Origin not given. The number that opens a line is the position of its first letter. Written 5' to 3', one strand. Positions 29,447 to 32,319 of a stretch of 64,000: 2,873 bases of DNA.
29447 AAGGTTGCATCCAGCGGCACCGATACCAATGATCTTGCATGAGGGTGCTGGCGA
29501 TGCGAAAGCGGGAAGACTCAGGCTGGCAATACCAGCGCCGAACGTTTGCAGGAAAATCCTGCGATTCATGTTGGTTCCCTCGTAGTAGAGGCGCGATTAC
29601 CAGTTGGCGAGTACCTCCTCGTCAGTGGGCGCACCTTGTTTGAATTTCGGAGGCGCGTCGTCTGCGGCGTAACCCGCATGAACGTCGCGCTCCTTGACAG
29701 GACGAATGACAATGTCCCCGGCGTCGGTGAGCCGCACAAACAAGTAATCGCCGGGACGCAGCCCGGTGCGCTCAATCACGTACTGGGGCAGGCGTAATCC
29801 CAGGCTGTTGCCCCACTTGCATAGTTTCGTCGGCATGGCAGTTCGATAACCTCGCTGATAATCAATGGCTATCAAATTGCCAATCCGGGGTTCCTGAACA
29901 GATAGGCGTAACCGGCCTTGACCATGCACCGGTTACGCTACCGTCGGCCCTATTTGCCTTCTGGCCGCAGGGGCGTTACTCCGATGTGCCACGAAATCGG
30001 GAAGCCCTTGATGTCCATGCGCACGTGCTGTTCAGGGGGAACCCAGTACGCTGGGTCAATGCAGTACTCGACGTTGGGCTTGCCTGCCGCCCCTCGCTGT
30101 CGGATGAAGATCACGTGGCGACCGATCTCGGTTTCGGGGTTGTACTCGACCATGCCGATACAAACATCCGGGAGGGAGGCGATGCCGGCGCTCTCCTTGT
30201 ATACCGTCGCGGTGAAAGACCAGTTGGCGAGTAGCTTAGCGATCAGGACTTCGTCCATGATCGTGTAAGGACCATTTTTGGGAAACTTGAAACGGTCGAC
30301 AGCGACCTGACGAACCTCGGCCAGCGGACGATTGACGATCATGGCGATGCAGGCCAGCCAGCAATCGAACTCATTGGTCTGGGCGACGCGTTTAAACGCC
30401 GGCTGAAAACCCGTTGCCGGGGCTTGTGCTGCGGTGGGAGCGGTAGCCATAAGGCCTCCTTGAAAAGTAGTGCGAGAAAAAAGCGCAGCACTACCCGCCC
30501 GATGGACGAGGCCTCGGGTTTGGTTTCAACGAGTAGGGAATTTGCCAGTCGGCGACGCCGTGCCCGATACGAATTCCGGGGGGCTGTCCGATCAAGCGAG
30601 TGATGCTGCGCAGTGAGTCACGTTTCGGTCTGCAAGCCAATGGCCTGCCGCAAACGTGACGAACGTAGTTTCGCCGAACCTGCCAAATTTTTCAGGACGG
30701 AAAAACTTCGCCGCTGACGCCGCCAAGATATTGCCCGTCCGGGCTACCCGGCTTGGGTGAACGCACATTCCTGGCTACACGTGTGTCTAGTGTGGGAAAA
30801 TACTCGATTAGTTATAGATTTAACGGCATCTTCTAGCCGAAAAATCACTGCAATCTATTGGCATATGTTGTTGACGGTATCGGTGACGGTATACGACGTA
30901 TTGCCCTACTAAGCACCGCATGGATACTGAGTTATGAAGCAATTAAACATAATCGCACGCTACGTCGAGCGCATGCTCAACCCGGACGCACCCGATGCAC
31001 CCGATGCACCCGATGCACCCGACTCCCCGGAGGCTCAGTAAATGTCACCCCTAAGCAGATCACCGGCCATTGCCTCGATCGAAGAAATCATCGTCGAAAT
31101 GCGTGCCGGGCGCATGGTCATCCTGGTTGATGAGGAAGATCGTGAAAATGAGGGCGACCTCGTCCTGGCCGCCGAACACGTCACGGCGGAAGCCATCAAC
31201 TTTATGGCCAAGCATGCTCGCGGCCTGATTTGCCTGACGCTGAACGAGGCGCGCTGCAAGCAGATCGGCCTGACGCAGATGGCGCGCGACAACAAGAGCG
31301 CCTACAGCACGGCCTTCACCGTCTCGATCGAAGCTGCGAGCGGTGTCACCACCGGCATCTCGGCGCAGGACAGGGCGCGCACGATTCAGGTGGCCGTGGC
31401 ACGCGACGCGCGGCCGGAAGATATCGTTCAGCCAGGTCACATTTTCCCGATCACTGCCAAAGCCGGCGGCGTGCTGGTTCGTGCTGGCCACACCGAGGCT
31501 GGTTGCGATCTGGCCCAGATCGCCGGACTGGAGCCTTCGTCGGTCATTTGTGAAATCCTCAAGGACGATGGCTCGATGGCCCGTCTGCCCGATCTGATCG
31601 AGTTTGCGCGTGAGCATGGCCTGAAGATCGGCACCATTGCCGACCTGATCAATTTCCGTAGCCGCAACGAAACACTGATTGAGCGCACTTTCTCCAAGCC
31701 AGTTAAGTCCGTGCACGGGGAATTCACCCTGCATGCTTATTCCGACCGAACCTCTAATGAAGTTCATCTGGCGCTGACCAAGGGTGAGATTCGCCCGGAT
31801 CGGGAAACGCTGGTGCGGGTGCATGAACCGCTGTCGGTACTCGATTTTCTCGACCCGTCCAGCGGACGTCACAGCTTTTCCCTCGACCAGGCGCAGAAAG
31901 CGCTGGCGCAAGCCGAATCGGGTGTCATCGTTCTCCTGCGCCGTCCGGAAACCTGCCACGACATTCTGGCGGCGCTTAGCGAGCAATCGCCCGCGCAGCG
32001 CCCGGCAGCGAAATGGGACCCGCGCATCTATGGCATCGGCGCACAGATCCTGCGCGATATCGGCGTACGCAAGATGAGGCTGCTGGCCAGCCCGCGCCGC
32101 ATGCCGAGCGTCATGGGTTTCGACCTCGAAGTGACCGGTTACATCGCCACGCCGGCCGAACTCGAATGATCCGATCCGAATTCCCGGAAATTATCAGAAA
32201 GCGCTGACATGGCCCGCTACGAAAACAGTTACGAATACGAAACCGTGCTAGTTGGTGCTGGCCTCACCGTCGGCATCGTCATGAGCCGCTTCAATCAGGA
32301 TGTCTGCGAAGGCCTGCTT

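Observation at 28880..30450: C39-like peptidase, MazE/AbrB-like protein and a T7-loop-less FtsZ GTPase domain carrying a Tat-type signal: a possible new toxin-antitoxin or cell-division-targeting module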

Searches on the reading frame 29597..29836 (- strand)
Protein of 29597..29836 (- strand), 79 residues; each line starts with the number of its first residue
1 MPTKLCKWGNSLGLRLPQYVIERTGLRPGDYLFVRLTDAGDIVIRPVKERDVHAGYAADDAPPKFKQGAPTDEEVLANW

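Call 3: search_protein_families(library=pfam, proteins=[window:29597-29836:-], max_evalue=1)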
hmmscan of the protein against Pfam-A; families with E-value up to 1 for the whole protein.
window:29597-29836:- (79 aa): 2 families
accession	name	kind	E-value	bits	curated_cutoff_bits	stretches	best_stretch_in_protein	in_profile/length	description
PF04014.23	MazE_antitoxin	-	4e-09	36.7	24.7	1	7-49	3-45/48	Antidote-toxin recognition MazE, bacterial antitoxin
PF02814.20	UreE_N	-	0.12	12.4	26.9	1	8-34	34-56/62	UreE urease accessory protein, N-terminal domain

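Call 4: search_protein_families(library=ncbifam, proteins=[window:29597-29836:-], max_evalue=1)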
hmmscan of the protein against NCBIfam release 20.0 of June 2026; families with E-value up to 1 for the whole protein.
window:29597-29836:- (79 aa): 4 families
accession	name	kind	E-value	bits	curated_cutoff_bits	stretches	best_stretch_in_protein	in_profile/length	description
TIGR02609.1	doc_partner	hypoth_equivalog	7e-07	29.5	55.9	1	4-49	2-46/74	putative addiction module antidote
NF008463.0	PRK11347.1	equivalog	0.00027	21.1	101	1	5-50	5-49/83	antitoxin ChpS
TIGR01439.1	lp_hng_hel_AbrB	domain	0.00051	19.7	28.3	1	17-48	13-44/44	transcriptional regulator, AbrB family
NF007312.0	PRK09798.1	equivalog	0.0091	16.3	113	1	6-53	7-53/82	type II toxin-antitoxin system antitoxin MazE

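Call 8: search_protein_families(library=padloc, proteins=[window:29597-29836:-], max_evalue=0.001)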
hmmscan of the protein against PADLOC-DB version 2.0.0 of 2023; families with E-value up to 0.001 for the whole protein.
window:29597-29836:- (79 aa): 0 families

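Call 34: search_protein_families(library=phrogs, proteins=[window:29597-29836:-], max_evalue=0.01)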
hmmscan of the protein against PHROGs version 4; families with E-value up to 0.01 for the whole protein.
window:29597-29836:- (79 aa): 1 family
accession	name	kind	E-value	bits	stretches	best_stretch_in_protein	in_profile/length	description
phrog_4324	-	unknown function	1.4e-08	35.8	1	3-51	4-51/89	-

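Call 85: search_solved_structures(query=window:29597-29836:-, max_evalue=0.1)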
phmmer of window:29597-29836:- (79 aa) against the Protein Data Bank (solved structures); distinct sequences matched with E-value up to 0.1: 4.
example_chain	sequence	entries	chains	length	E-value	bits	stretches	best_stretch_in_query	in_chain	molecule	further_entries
7d2n_E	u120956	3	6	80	6.8e-07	33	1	2-57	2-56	AbrB/MazE/SpoVT family DNA-binding domain-containing protein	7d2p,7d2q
1mvf_D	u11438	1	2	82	0.0025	21.6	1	5-63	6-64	PemI-like protein 1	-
1ub4_C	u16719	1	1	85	0.0028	21.5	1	5-63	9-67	MazE protein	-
2mrn_A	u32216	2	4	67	0.027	18.3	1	5-49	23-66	Antitoxin MazE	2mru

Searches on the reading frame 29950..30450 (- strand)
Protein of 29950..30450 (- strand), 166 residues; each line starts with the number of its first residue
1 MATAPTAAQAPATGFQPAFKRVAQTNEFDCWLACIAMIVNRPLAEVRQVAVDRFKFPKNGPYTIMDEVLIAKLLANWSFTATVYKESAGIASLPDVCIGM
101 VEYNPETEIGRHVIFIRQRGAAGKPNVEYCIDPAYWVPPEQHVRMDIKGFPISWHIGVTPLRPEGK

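Call 3: search_protein_families(library=pfam, proteins=[window:29950-30450:-], max_evalue=1)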
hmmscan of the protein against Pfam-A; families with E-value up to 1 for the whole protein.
window:29950-30450:- (166 aa): 2 families
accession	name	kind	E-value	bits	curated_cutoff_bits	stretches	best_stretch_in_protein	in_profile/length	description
PF09778.15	Guanylate_cyc_2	-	0.049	13.4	28.1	1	21-41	3-23/212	Guanylylate cyclase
PF03412.21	Peptidase_C39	-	0.052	13.8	22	1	20-40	3-23/133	Peptidase C39 family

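Call 4: search_protein_families(library=ncbifam, proteins=[window:29950-30450:-], max_evalue=1)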
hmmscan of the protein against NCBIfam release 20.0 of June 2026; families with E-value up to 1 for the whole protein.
window:29950-30450:- (166 aa): 0 families

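Call 8: search_protein_families(library=padloc, proteins=[window:29950-30450:-], max_evalue=0.001)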
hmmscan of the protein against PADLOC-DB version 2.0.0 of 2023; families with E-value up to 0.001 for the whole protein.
window:29950-30450:- (166 aa): 0 families

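Call 15: search_solved_structures(query=window:29950-30450:-, show_alignments=2, max_evalue=10)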
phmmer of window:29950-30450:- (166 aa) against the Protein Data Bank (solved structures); distinct sequences matched with E-value up to 10: 0.

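Call 25: find_homologous_proteins(query=window:29950-30450:-)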
Query window:29950-30450:- (166 aa): 79 proteins with E <= 0.001 among 145 candidates.
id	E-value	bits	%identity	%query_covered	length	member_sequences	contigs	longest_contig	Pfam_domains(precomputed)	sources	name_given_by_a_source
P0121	2.4e-102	358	92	100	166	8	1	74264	-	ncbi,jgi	jgi:hypothetical protein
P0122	5.3e-93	327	86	100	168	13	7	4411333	-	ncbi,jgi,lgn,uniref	ncbi:MAG: hypothetical protein V5B31_14885 [Candidatus Accumulibacter propinquus]|jgi:hypothetical p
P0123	1.6e-88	313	80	92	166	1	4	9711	-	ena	-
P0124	1.0e-86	307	79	92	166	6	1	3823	-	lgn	-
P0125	3.5e-82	292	75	100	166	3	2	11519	-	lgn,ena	-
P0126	7.9e-82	291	78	97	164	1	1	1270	-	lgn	-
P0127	2.2e-81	289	73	100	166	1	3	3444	-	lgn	-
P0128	3.8e-81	289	80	95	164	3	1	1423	-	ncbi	-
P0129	5.9e-81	288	73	99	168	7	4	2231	-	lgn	-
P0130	2.2e-80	286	76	92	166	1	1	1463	-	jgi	jgi:hypothetical protein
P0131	3.0e-80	286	74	99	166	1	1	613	-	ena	-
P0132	3.1e-77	276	72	97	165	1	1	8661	-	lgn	-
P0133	4.0e-77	276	73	95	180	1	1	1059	-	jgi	-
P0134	2.3e-75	270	78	95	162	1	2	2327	-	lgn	-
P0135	5.9e-73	262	76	95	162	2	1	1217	-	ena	-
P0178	3.7e-48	181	54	97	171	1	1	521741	-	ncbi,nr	ncbi:hypothetical protein EGT07_07780 [Herbaspirillum sp. HC18]|nr:hypothetical protein EGT07_07780 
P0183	2.3e-44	169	52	98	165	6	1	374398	-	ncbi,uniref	ncbi:hypothetical protein [Undibacterium sp. TJN19]|uniref:hypothetical protein n=1 Tax=Undibacteriu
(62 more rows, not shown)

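Call 26: find_encoding_contigs(protein=P0178, flank=5000, max_places=1)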
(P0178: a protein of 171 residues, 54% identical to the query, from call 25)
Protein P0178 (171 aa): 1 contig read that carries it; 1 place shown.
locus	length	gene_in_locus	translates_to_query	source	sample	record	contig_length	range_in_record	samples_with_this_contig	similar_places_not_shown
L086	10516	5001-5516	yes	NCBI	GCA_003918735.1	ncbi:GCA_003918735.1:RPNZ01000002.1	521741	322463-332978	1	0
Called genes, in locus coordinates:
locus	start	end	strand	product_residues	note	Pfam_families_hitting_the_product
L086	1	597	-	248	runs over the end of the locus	PF13531:SBP_bac_11, PF01547:SBP_bac_1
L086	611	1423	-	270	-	PF00126:HTH_1, PF03459:TOBE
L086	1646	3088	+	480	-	PF17158:MASE4, PF17159:MASE3, PF00990:GGDEF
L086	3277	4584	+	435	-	PF13356:Arm-DNA-bind_3, PF00589:Phage_integrase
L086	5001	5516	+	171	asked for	-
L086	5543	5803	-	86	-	PF13560:HTH_31, PF12844:HTH_19 (weak), PF13443:HTH_26 (weak), PF01381:HTH_3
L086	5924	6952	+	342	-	-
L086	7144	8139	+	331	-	PF05448:AXE1 (faint), PF01738:DLH, PF00326:Peptidase_S9 (faint)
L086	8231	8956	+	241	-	PF12146:Hydrolase_4 (faint)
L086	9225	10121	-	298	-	PF24096:DUF7379 (weak), PF00561:Abhydrolase_1, PF02089:Palm_thioest, PF05057:DUF676, PF12146:Hydrolase_4 (weak), PF12697:Abhydrolase_6, PF20408:Abhydrolase_11 (faint), PF07819:PGAP1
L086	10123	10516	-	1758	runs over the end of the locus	PF13156:Mrr_cat_2, PF00270:DEAD, PF04851:ResIII, PF00271:Helicase_C, PF22240:ISP_coupler, PF02384:N6_Mtase, PF07669:Eco57I (weak), PF18135:Type_ISP_C, +1 more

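Call 27: find_encoding_contigs(protein=P0183, flank=5000, max_places=1)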
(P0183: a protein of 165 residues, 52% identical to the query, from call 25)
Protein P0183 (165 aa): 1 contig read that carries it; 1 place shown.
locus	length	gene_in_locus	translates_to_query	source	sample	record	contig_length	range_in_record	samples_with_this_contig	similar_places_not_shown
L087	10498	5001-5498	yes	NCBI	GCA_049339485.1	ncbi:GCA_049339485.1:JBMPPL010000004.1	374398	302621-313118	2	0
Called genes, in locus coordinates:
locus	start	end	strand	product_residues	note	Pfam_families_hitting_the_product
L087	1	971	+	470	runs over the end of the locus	PF00033:Cytochrome_B, PF13631:Cytochrom_B_N_2, PF00032:Cytochrom_B_C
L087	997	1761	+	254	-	PF02167:Cytochrom_C1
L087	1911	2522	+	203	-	PF02798:GST_N, PF13417:GST_N_3, PF22441:CLIC-like_N, PF13409:GST_N_2, PF00043:GST_C, PF13410:GST_C_2 (weak)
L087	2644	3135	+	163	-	PF04386:SspB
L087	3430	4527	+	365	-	PF00589:Phage_integrase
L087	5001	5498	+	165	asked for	-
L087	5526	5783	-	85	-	PF13560:HTH_31, PF12844:HTH_19 (faint), PF01381:HTH_3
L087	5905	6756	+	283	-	-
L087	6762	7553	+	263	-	-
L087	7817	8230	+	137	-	-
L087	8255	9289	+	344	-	PF00589:Phage_integrase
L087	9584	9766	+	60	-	-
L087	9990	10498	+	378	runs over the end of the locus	PF21068:ATPgraspMvdD (weak)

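Call 28: find_encoding_contigs(protein=P0122, flank=5000, max_places=2)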
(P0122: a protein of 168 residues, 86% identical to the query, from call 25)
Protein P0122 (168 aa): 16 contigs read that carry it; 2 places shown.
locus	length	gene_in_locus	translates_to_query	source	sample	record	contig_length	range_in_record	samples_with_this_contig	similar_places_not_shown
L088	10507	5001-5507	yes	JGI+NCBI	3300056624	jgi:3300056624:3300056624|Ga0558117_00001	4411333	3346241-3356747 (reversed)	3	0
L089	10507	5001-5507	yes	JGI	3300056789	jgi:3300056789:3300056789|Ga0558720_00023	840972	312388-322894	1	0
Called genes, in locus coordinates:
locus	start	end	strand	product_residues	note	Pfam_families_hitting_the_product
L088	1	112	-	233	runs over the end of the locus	-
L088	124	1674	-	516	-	PF13148:DUF3987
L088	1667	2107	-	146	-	-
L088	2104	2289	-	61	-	-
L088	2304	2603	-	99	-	PF05930:Phage_AlpA (faint)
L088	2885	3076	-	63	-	-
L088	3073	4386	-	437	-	PF13356:Arm-DNA-bind_3, PF22022:Phage_int_M, PF00589:Phage_integrase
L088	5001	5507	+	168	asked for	-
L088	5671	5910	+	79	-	PF04014:MazE_antitoxin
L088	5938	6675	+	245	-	PF00091:Tubulin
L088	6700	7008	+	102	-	PF02604:PhdYeFM_antitox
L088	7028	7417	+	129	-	PF05016:ParE_toxin (weak)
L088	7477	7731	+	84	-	PF03235:GmrSD_N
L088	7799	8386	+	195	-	PF07592:DDE_Tnp_ISAZ013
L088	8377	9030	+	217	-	PF07592:DDE_Tnp_ISAZ013, PF13358:DDE_3 (weak)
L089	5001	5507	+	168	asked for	-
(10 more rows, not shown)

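Call 34: search_protein_families(library=phrogs, proteins=[window:29950-30450:-], max_evalue=0.01)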
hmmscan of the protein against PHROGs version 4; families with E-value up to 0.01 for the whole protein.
window:29950-30450:- (166 aa): 0 families

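Call 47: predict_structure(alignment_id=A2)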
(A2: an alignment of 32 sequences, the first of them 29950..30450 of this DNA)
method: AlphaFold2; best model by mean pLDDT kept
length: 166 residues; sequences in the alignment: 32
mean_pLDDT: 86.6   pTM: 0.83
mean pLDDT of the five models: 86.6, 86.3, 85.6, 84.7, 84.3
residues with pLDDT >= 90: 109; 70-90: 38; 50-70: 6; < 50: 13
segments of 3 or more residues with pLDDT < 50: 1-11
pLDDT, mean of each block of 10 residues (from residue 1): 41 72 92 97 96 90 82 95 94 95 90 92 86 94 90 95 62
secondary structure, 60 per line:
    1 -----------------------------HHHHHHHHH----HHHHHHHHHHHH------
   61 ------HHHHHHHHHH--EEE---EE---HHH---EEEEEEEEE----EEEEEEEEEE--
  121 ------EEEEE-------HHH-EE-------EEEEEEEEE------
elements in order: H30-38 H43-54 H67-76 E79-81 E96-104 E109-118 E127-131 E152-160

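Call 50: fold_search(model_id=the predicted structure, library=pdb)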
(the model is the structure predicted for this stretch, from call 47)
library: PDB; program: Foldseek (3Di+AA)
matches with E <= 10: 418; with E <= 0.001: 6
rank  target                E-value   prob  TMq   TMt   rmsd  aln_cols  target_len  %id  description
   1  7n87_MODEL_1_A        2.9e-05  1.00  0.53  0.57   4.9       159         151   11  Solution NMR structure of peptidase domain from Clostridium thermocellum PCAT1 (released 2021-12-29)
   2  8vp5_B                1.6e-04  1.00  0.55  0.15   5.1       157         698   14  Cryo-EM structure of the ABC transporter PCAT1 bound with ADP and Substrate (released 2024-10-30)
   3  9azl_A                4.9e-04  1.00  0.53  0.15   5.3       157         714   14  Cryo-EM structure of the ABC transporter PCAT1 bound with MgADP class1 (released 2024-10-30)
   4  8ssm_A                6.3e-04  1.00  0.49  0.56   4.7       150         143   13  Citrobacter rodentium contact dependent growth inhibition (CDI) toxin (CdiA-CT) and immunity (CdiI) complex (released 2024-05-15)
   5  6mpz_B                7.6e-04  1.00  0.54  0.62   6.5       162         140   15  Crystal structure of a double glycine motif protease from AMS/PCAT transporter in complex with the leader peptide (released 2019-02-06)
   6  8vp5_A                9.7e-04  1.00  0.55  0.15   5.1       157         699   15  Cryo-EM structure of the ABC transporter PCAT1 bound with ADP and Substrate (released 2024-10-30)
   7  9l5u_A                1.2e-03  1.00  0.47  0.53   5.1       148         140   14  Papain-like cysteine protease toxin/immunity pair (released 2025-06-04)
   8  6v9z_A                2.0e-03  1.00  0.51  0.14   5.0       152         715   12  Cryo-EM structure of PCAT1 bound to its CtA peptide substrate (released 2020-01-22)
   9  8vp6_B                2.3e-03  1.00  0.52  0.16   5.5       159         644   15  Cryo-EM structure of the ABC transporter PCAT1 bound with Mg_class_2 (released 2024-10-30)
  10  8vp6_A                2.6e-03  1.00  0.57  0.17   5.1       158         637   15  Cryo-EM structure of the ABC transporter PCAT1 bound with Mg_class_2 (released 2024-10-30)
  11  8vp9_A                6.1e-03  1.00  0.56  0.16   4.1       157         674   15  Cryo-EM structure of the cysteine-free ABC transporter PCAT1 bound with ADP and Substrate (released 2024-10-30)
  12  8vp9_B                6.5e-03  1.00  0.52  0.15   5.4       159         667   13  Cryo-EM structure of the cysteine-free ABC transporter PCAT1 bound with ADP and Substrate (released 2024-10-30)
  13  4ry2_B                2.7e-02  0.99  0.52  0.15   5.9       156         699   15  Crystal structure of the peptidase-containing ABC transporter PCAT1 (released 2015-07-22)
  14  3b79                  5.9e-02  0.95  0.45  0.56   5.2       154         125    6  Crystal structure of the N-terminal peptidase C39 like domain of the toxin secretion ATP-binding protein from Vibrio par (released 2007-11-13)
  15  6r9p_A                2.7e-01  0.14  0.18  0.07   9.2        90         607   11  Structure of Saccharomyces cerevisiae apo Pan2 pseudoubiquitin hydrolase-RNA exonuclease (UCH-Exo) module in complex w (released 2019-05-22)
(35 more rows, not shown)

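Call 89: fold_search(model_id=the predicted structure, library=viral)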
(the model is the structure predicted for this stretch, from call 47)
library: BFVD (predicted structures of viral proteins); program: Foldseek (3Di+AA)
matches with E <= 10: 690; with E <= 0.001: 3
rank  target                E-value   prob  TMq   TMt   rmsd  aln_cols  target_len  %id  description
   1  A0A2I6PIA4            6.3e-04  1.00  0.50  0.58   5.8       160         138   18  Uncharacterized protein [Pseudomonas phage PMBT14]
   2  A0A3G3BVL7            6.6e-04  1.00  0.53  0.60   5.4       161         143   15  Peptidase C39 domain-containing protein [Bacillus phage vB_BcoS-136]
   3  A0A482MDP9            9.0e-04  1.00  0.43  0.40   7.5       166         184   15  (no name in the UniProt tables at hand)
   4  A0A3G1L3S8            1.0e-03  1.00  0.46  0.30  11.8       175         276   14  Putative peptidoglycan-binding protein [Synechococcus phage S-CBWM1]
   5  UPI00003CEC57         2.7e-03  1.00  0.42  0.45   5.7       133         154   14  (no name look-up for this kind of identifier)
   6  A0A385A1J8            2.9e-03  1.00  0.49  0.49   7.3       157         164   10  (no name in the UniProt tables at hand)
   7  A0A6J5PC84            3.3e-03  1.00  0.55  0.42   4.9       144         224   12  Uncharacterized protein [uncultured Caudovirales phage]
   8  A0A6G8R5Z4            4.2e-03  0.99  0.51  0.23   7.6       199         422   17  Endolysin [Synechococcus phage S-N03]
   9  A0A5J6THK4            5.3e-03  0.97  0.38  0.39   8.4       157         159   15  Uncharacterized protein [Mycobacterium phage Lemuria]
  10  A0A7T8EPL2            1.1e-02  0.99  0.48  0.56   5.7       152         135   12  Uncharacterized protein [Erwinia phage pEa_SNUABM_5]
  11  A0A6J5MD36            1.2e-02  1.00  0.53  0.47   6.1       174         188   10  Uncharacterized protein [uncultured Caudovirales phage]
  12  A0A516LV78            1.3e-02  0.97  0.44  0.36   9.1       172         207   11  (no name in the UniProt tables at hand)
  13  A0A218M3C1            1.8e-02  0.94  0.39  0.43   6.1       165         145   10  Uncharacterized protein [Acidovorax phage ACP17]
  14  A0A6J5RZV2            2.6e-02  0.99  0.55  0.37   5.0       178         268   13  Uncharacterized protein [uncultured Caudovirales phage]
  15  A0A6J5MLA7            4.3e-02  0.47  0.32  0.32  11.8       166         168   11  Uncharacterized protein [uncultured Caudovirales phage]
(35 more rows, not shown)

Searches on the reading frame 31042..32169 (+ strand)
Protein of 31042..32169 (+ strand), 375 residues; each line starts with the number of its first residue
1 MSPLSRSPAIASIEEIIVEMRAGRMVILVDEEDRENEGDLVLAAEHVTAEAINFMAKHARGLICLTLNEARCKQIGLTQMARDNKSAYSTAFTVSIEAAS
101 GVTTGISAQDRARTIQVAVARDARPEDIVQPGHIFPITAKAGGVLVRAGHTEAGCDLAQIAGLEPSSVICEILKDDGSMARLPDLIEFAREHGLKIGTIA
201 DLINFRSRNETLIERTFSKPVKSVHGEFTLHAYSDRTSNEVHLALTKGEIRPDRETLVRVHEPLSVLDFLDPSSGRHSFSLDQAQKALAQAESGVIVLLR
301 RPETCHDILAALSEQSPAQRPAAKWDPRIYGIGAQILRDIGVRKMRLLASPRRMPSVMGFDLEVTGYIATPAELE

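Call 78: search_protein_families(library=pfam, proteins=[window:31042-32169:+], max_evalue=0.00001)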
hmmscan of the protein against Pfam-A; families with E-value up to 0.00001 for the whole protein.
window:31042-32169:+ (375 aa): 2 families
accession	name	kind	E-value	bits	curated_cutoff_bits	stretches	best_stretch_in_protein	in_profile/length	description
PF00926.24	DHBP_synthase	-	6.3e-83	277.4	26.4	1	14-204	1-190/191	3,4-dihydroxy-2-butanone 4-phosphate synthase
PF00925.25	GTP_cyclohydro2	-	2.2e-36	125.3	23.3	1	218-368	5-164/165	GTP cyclohydrolase II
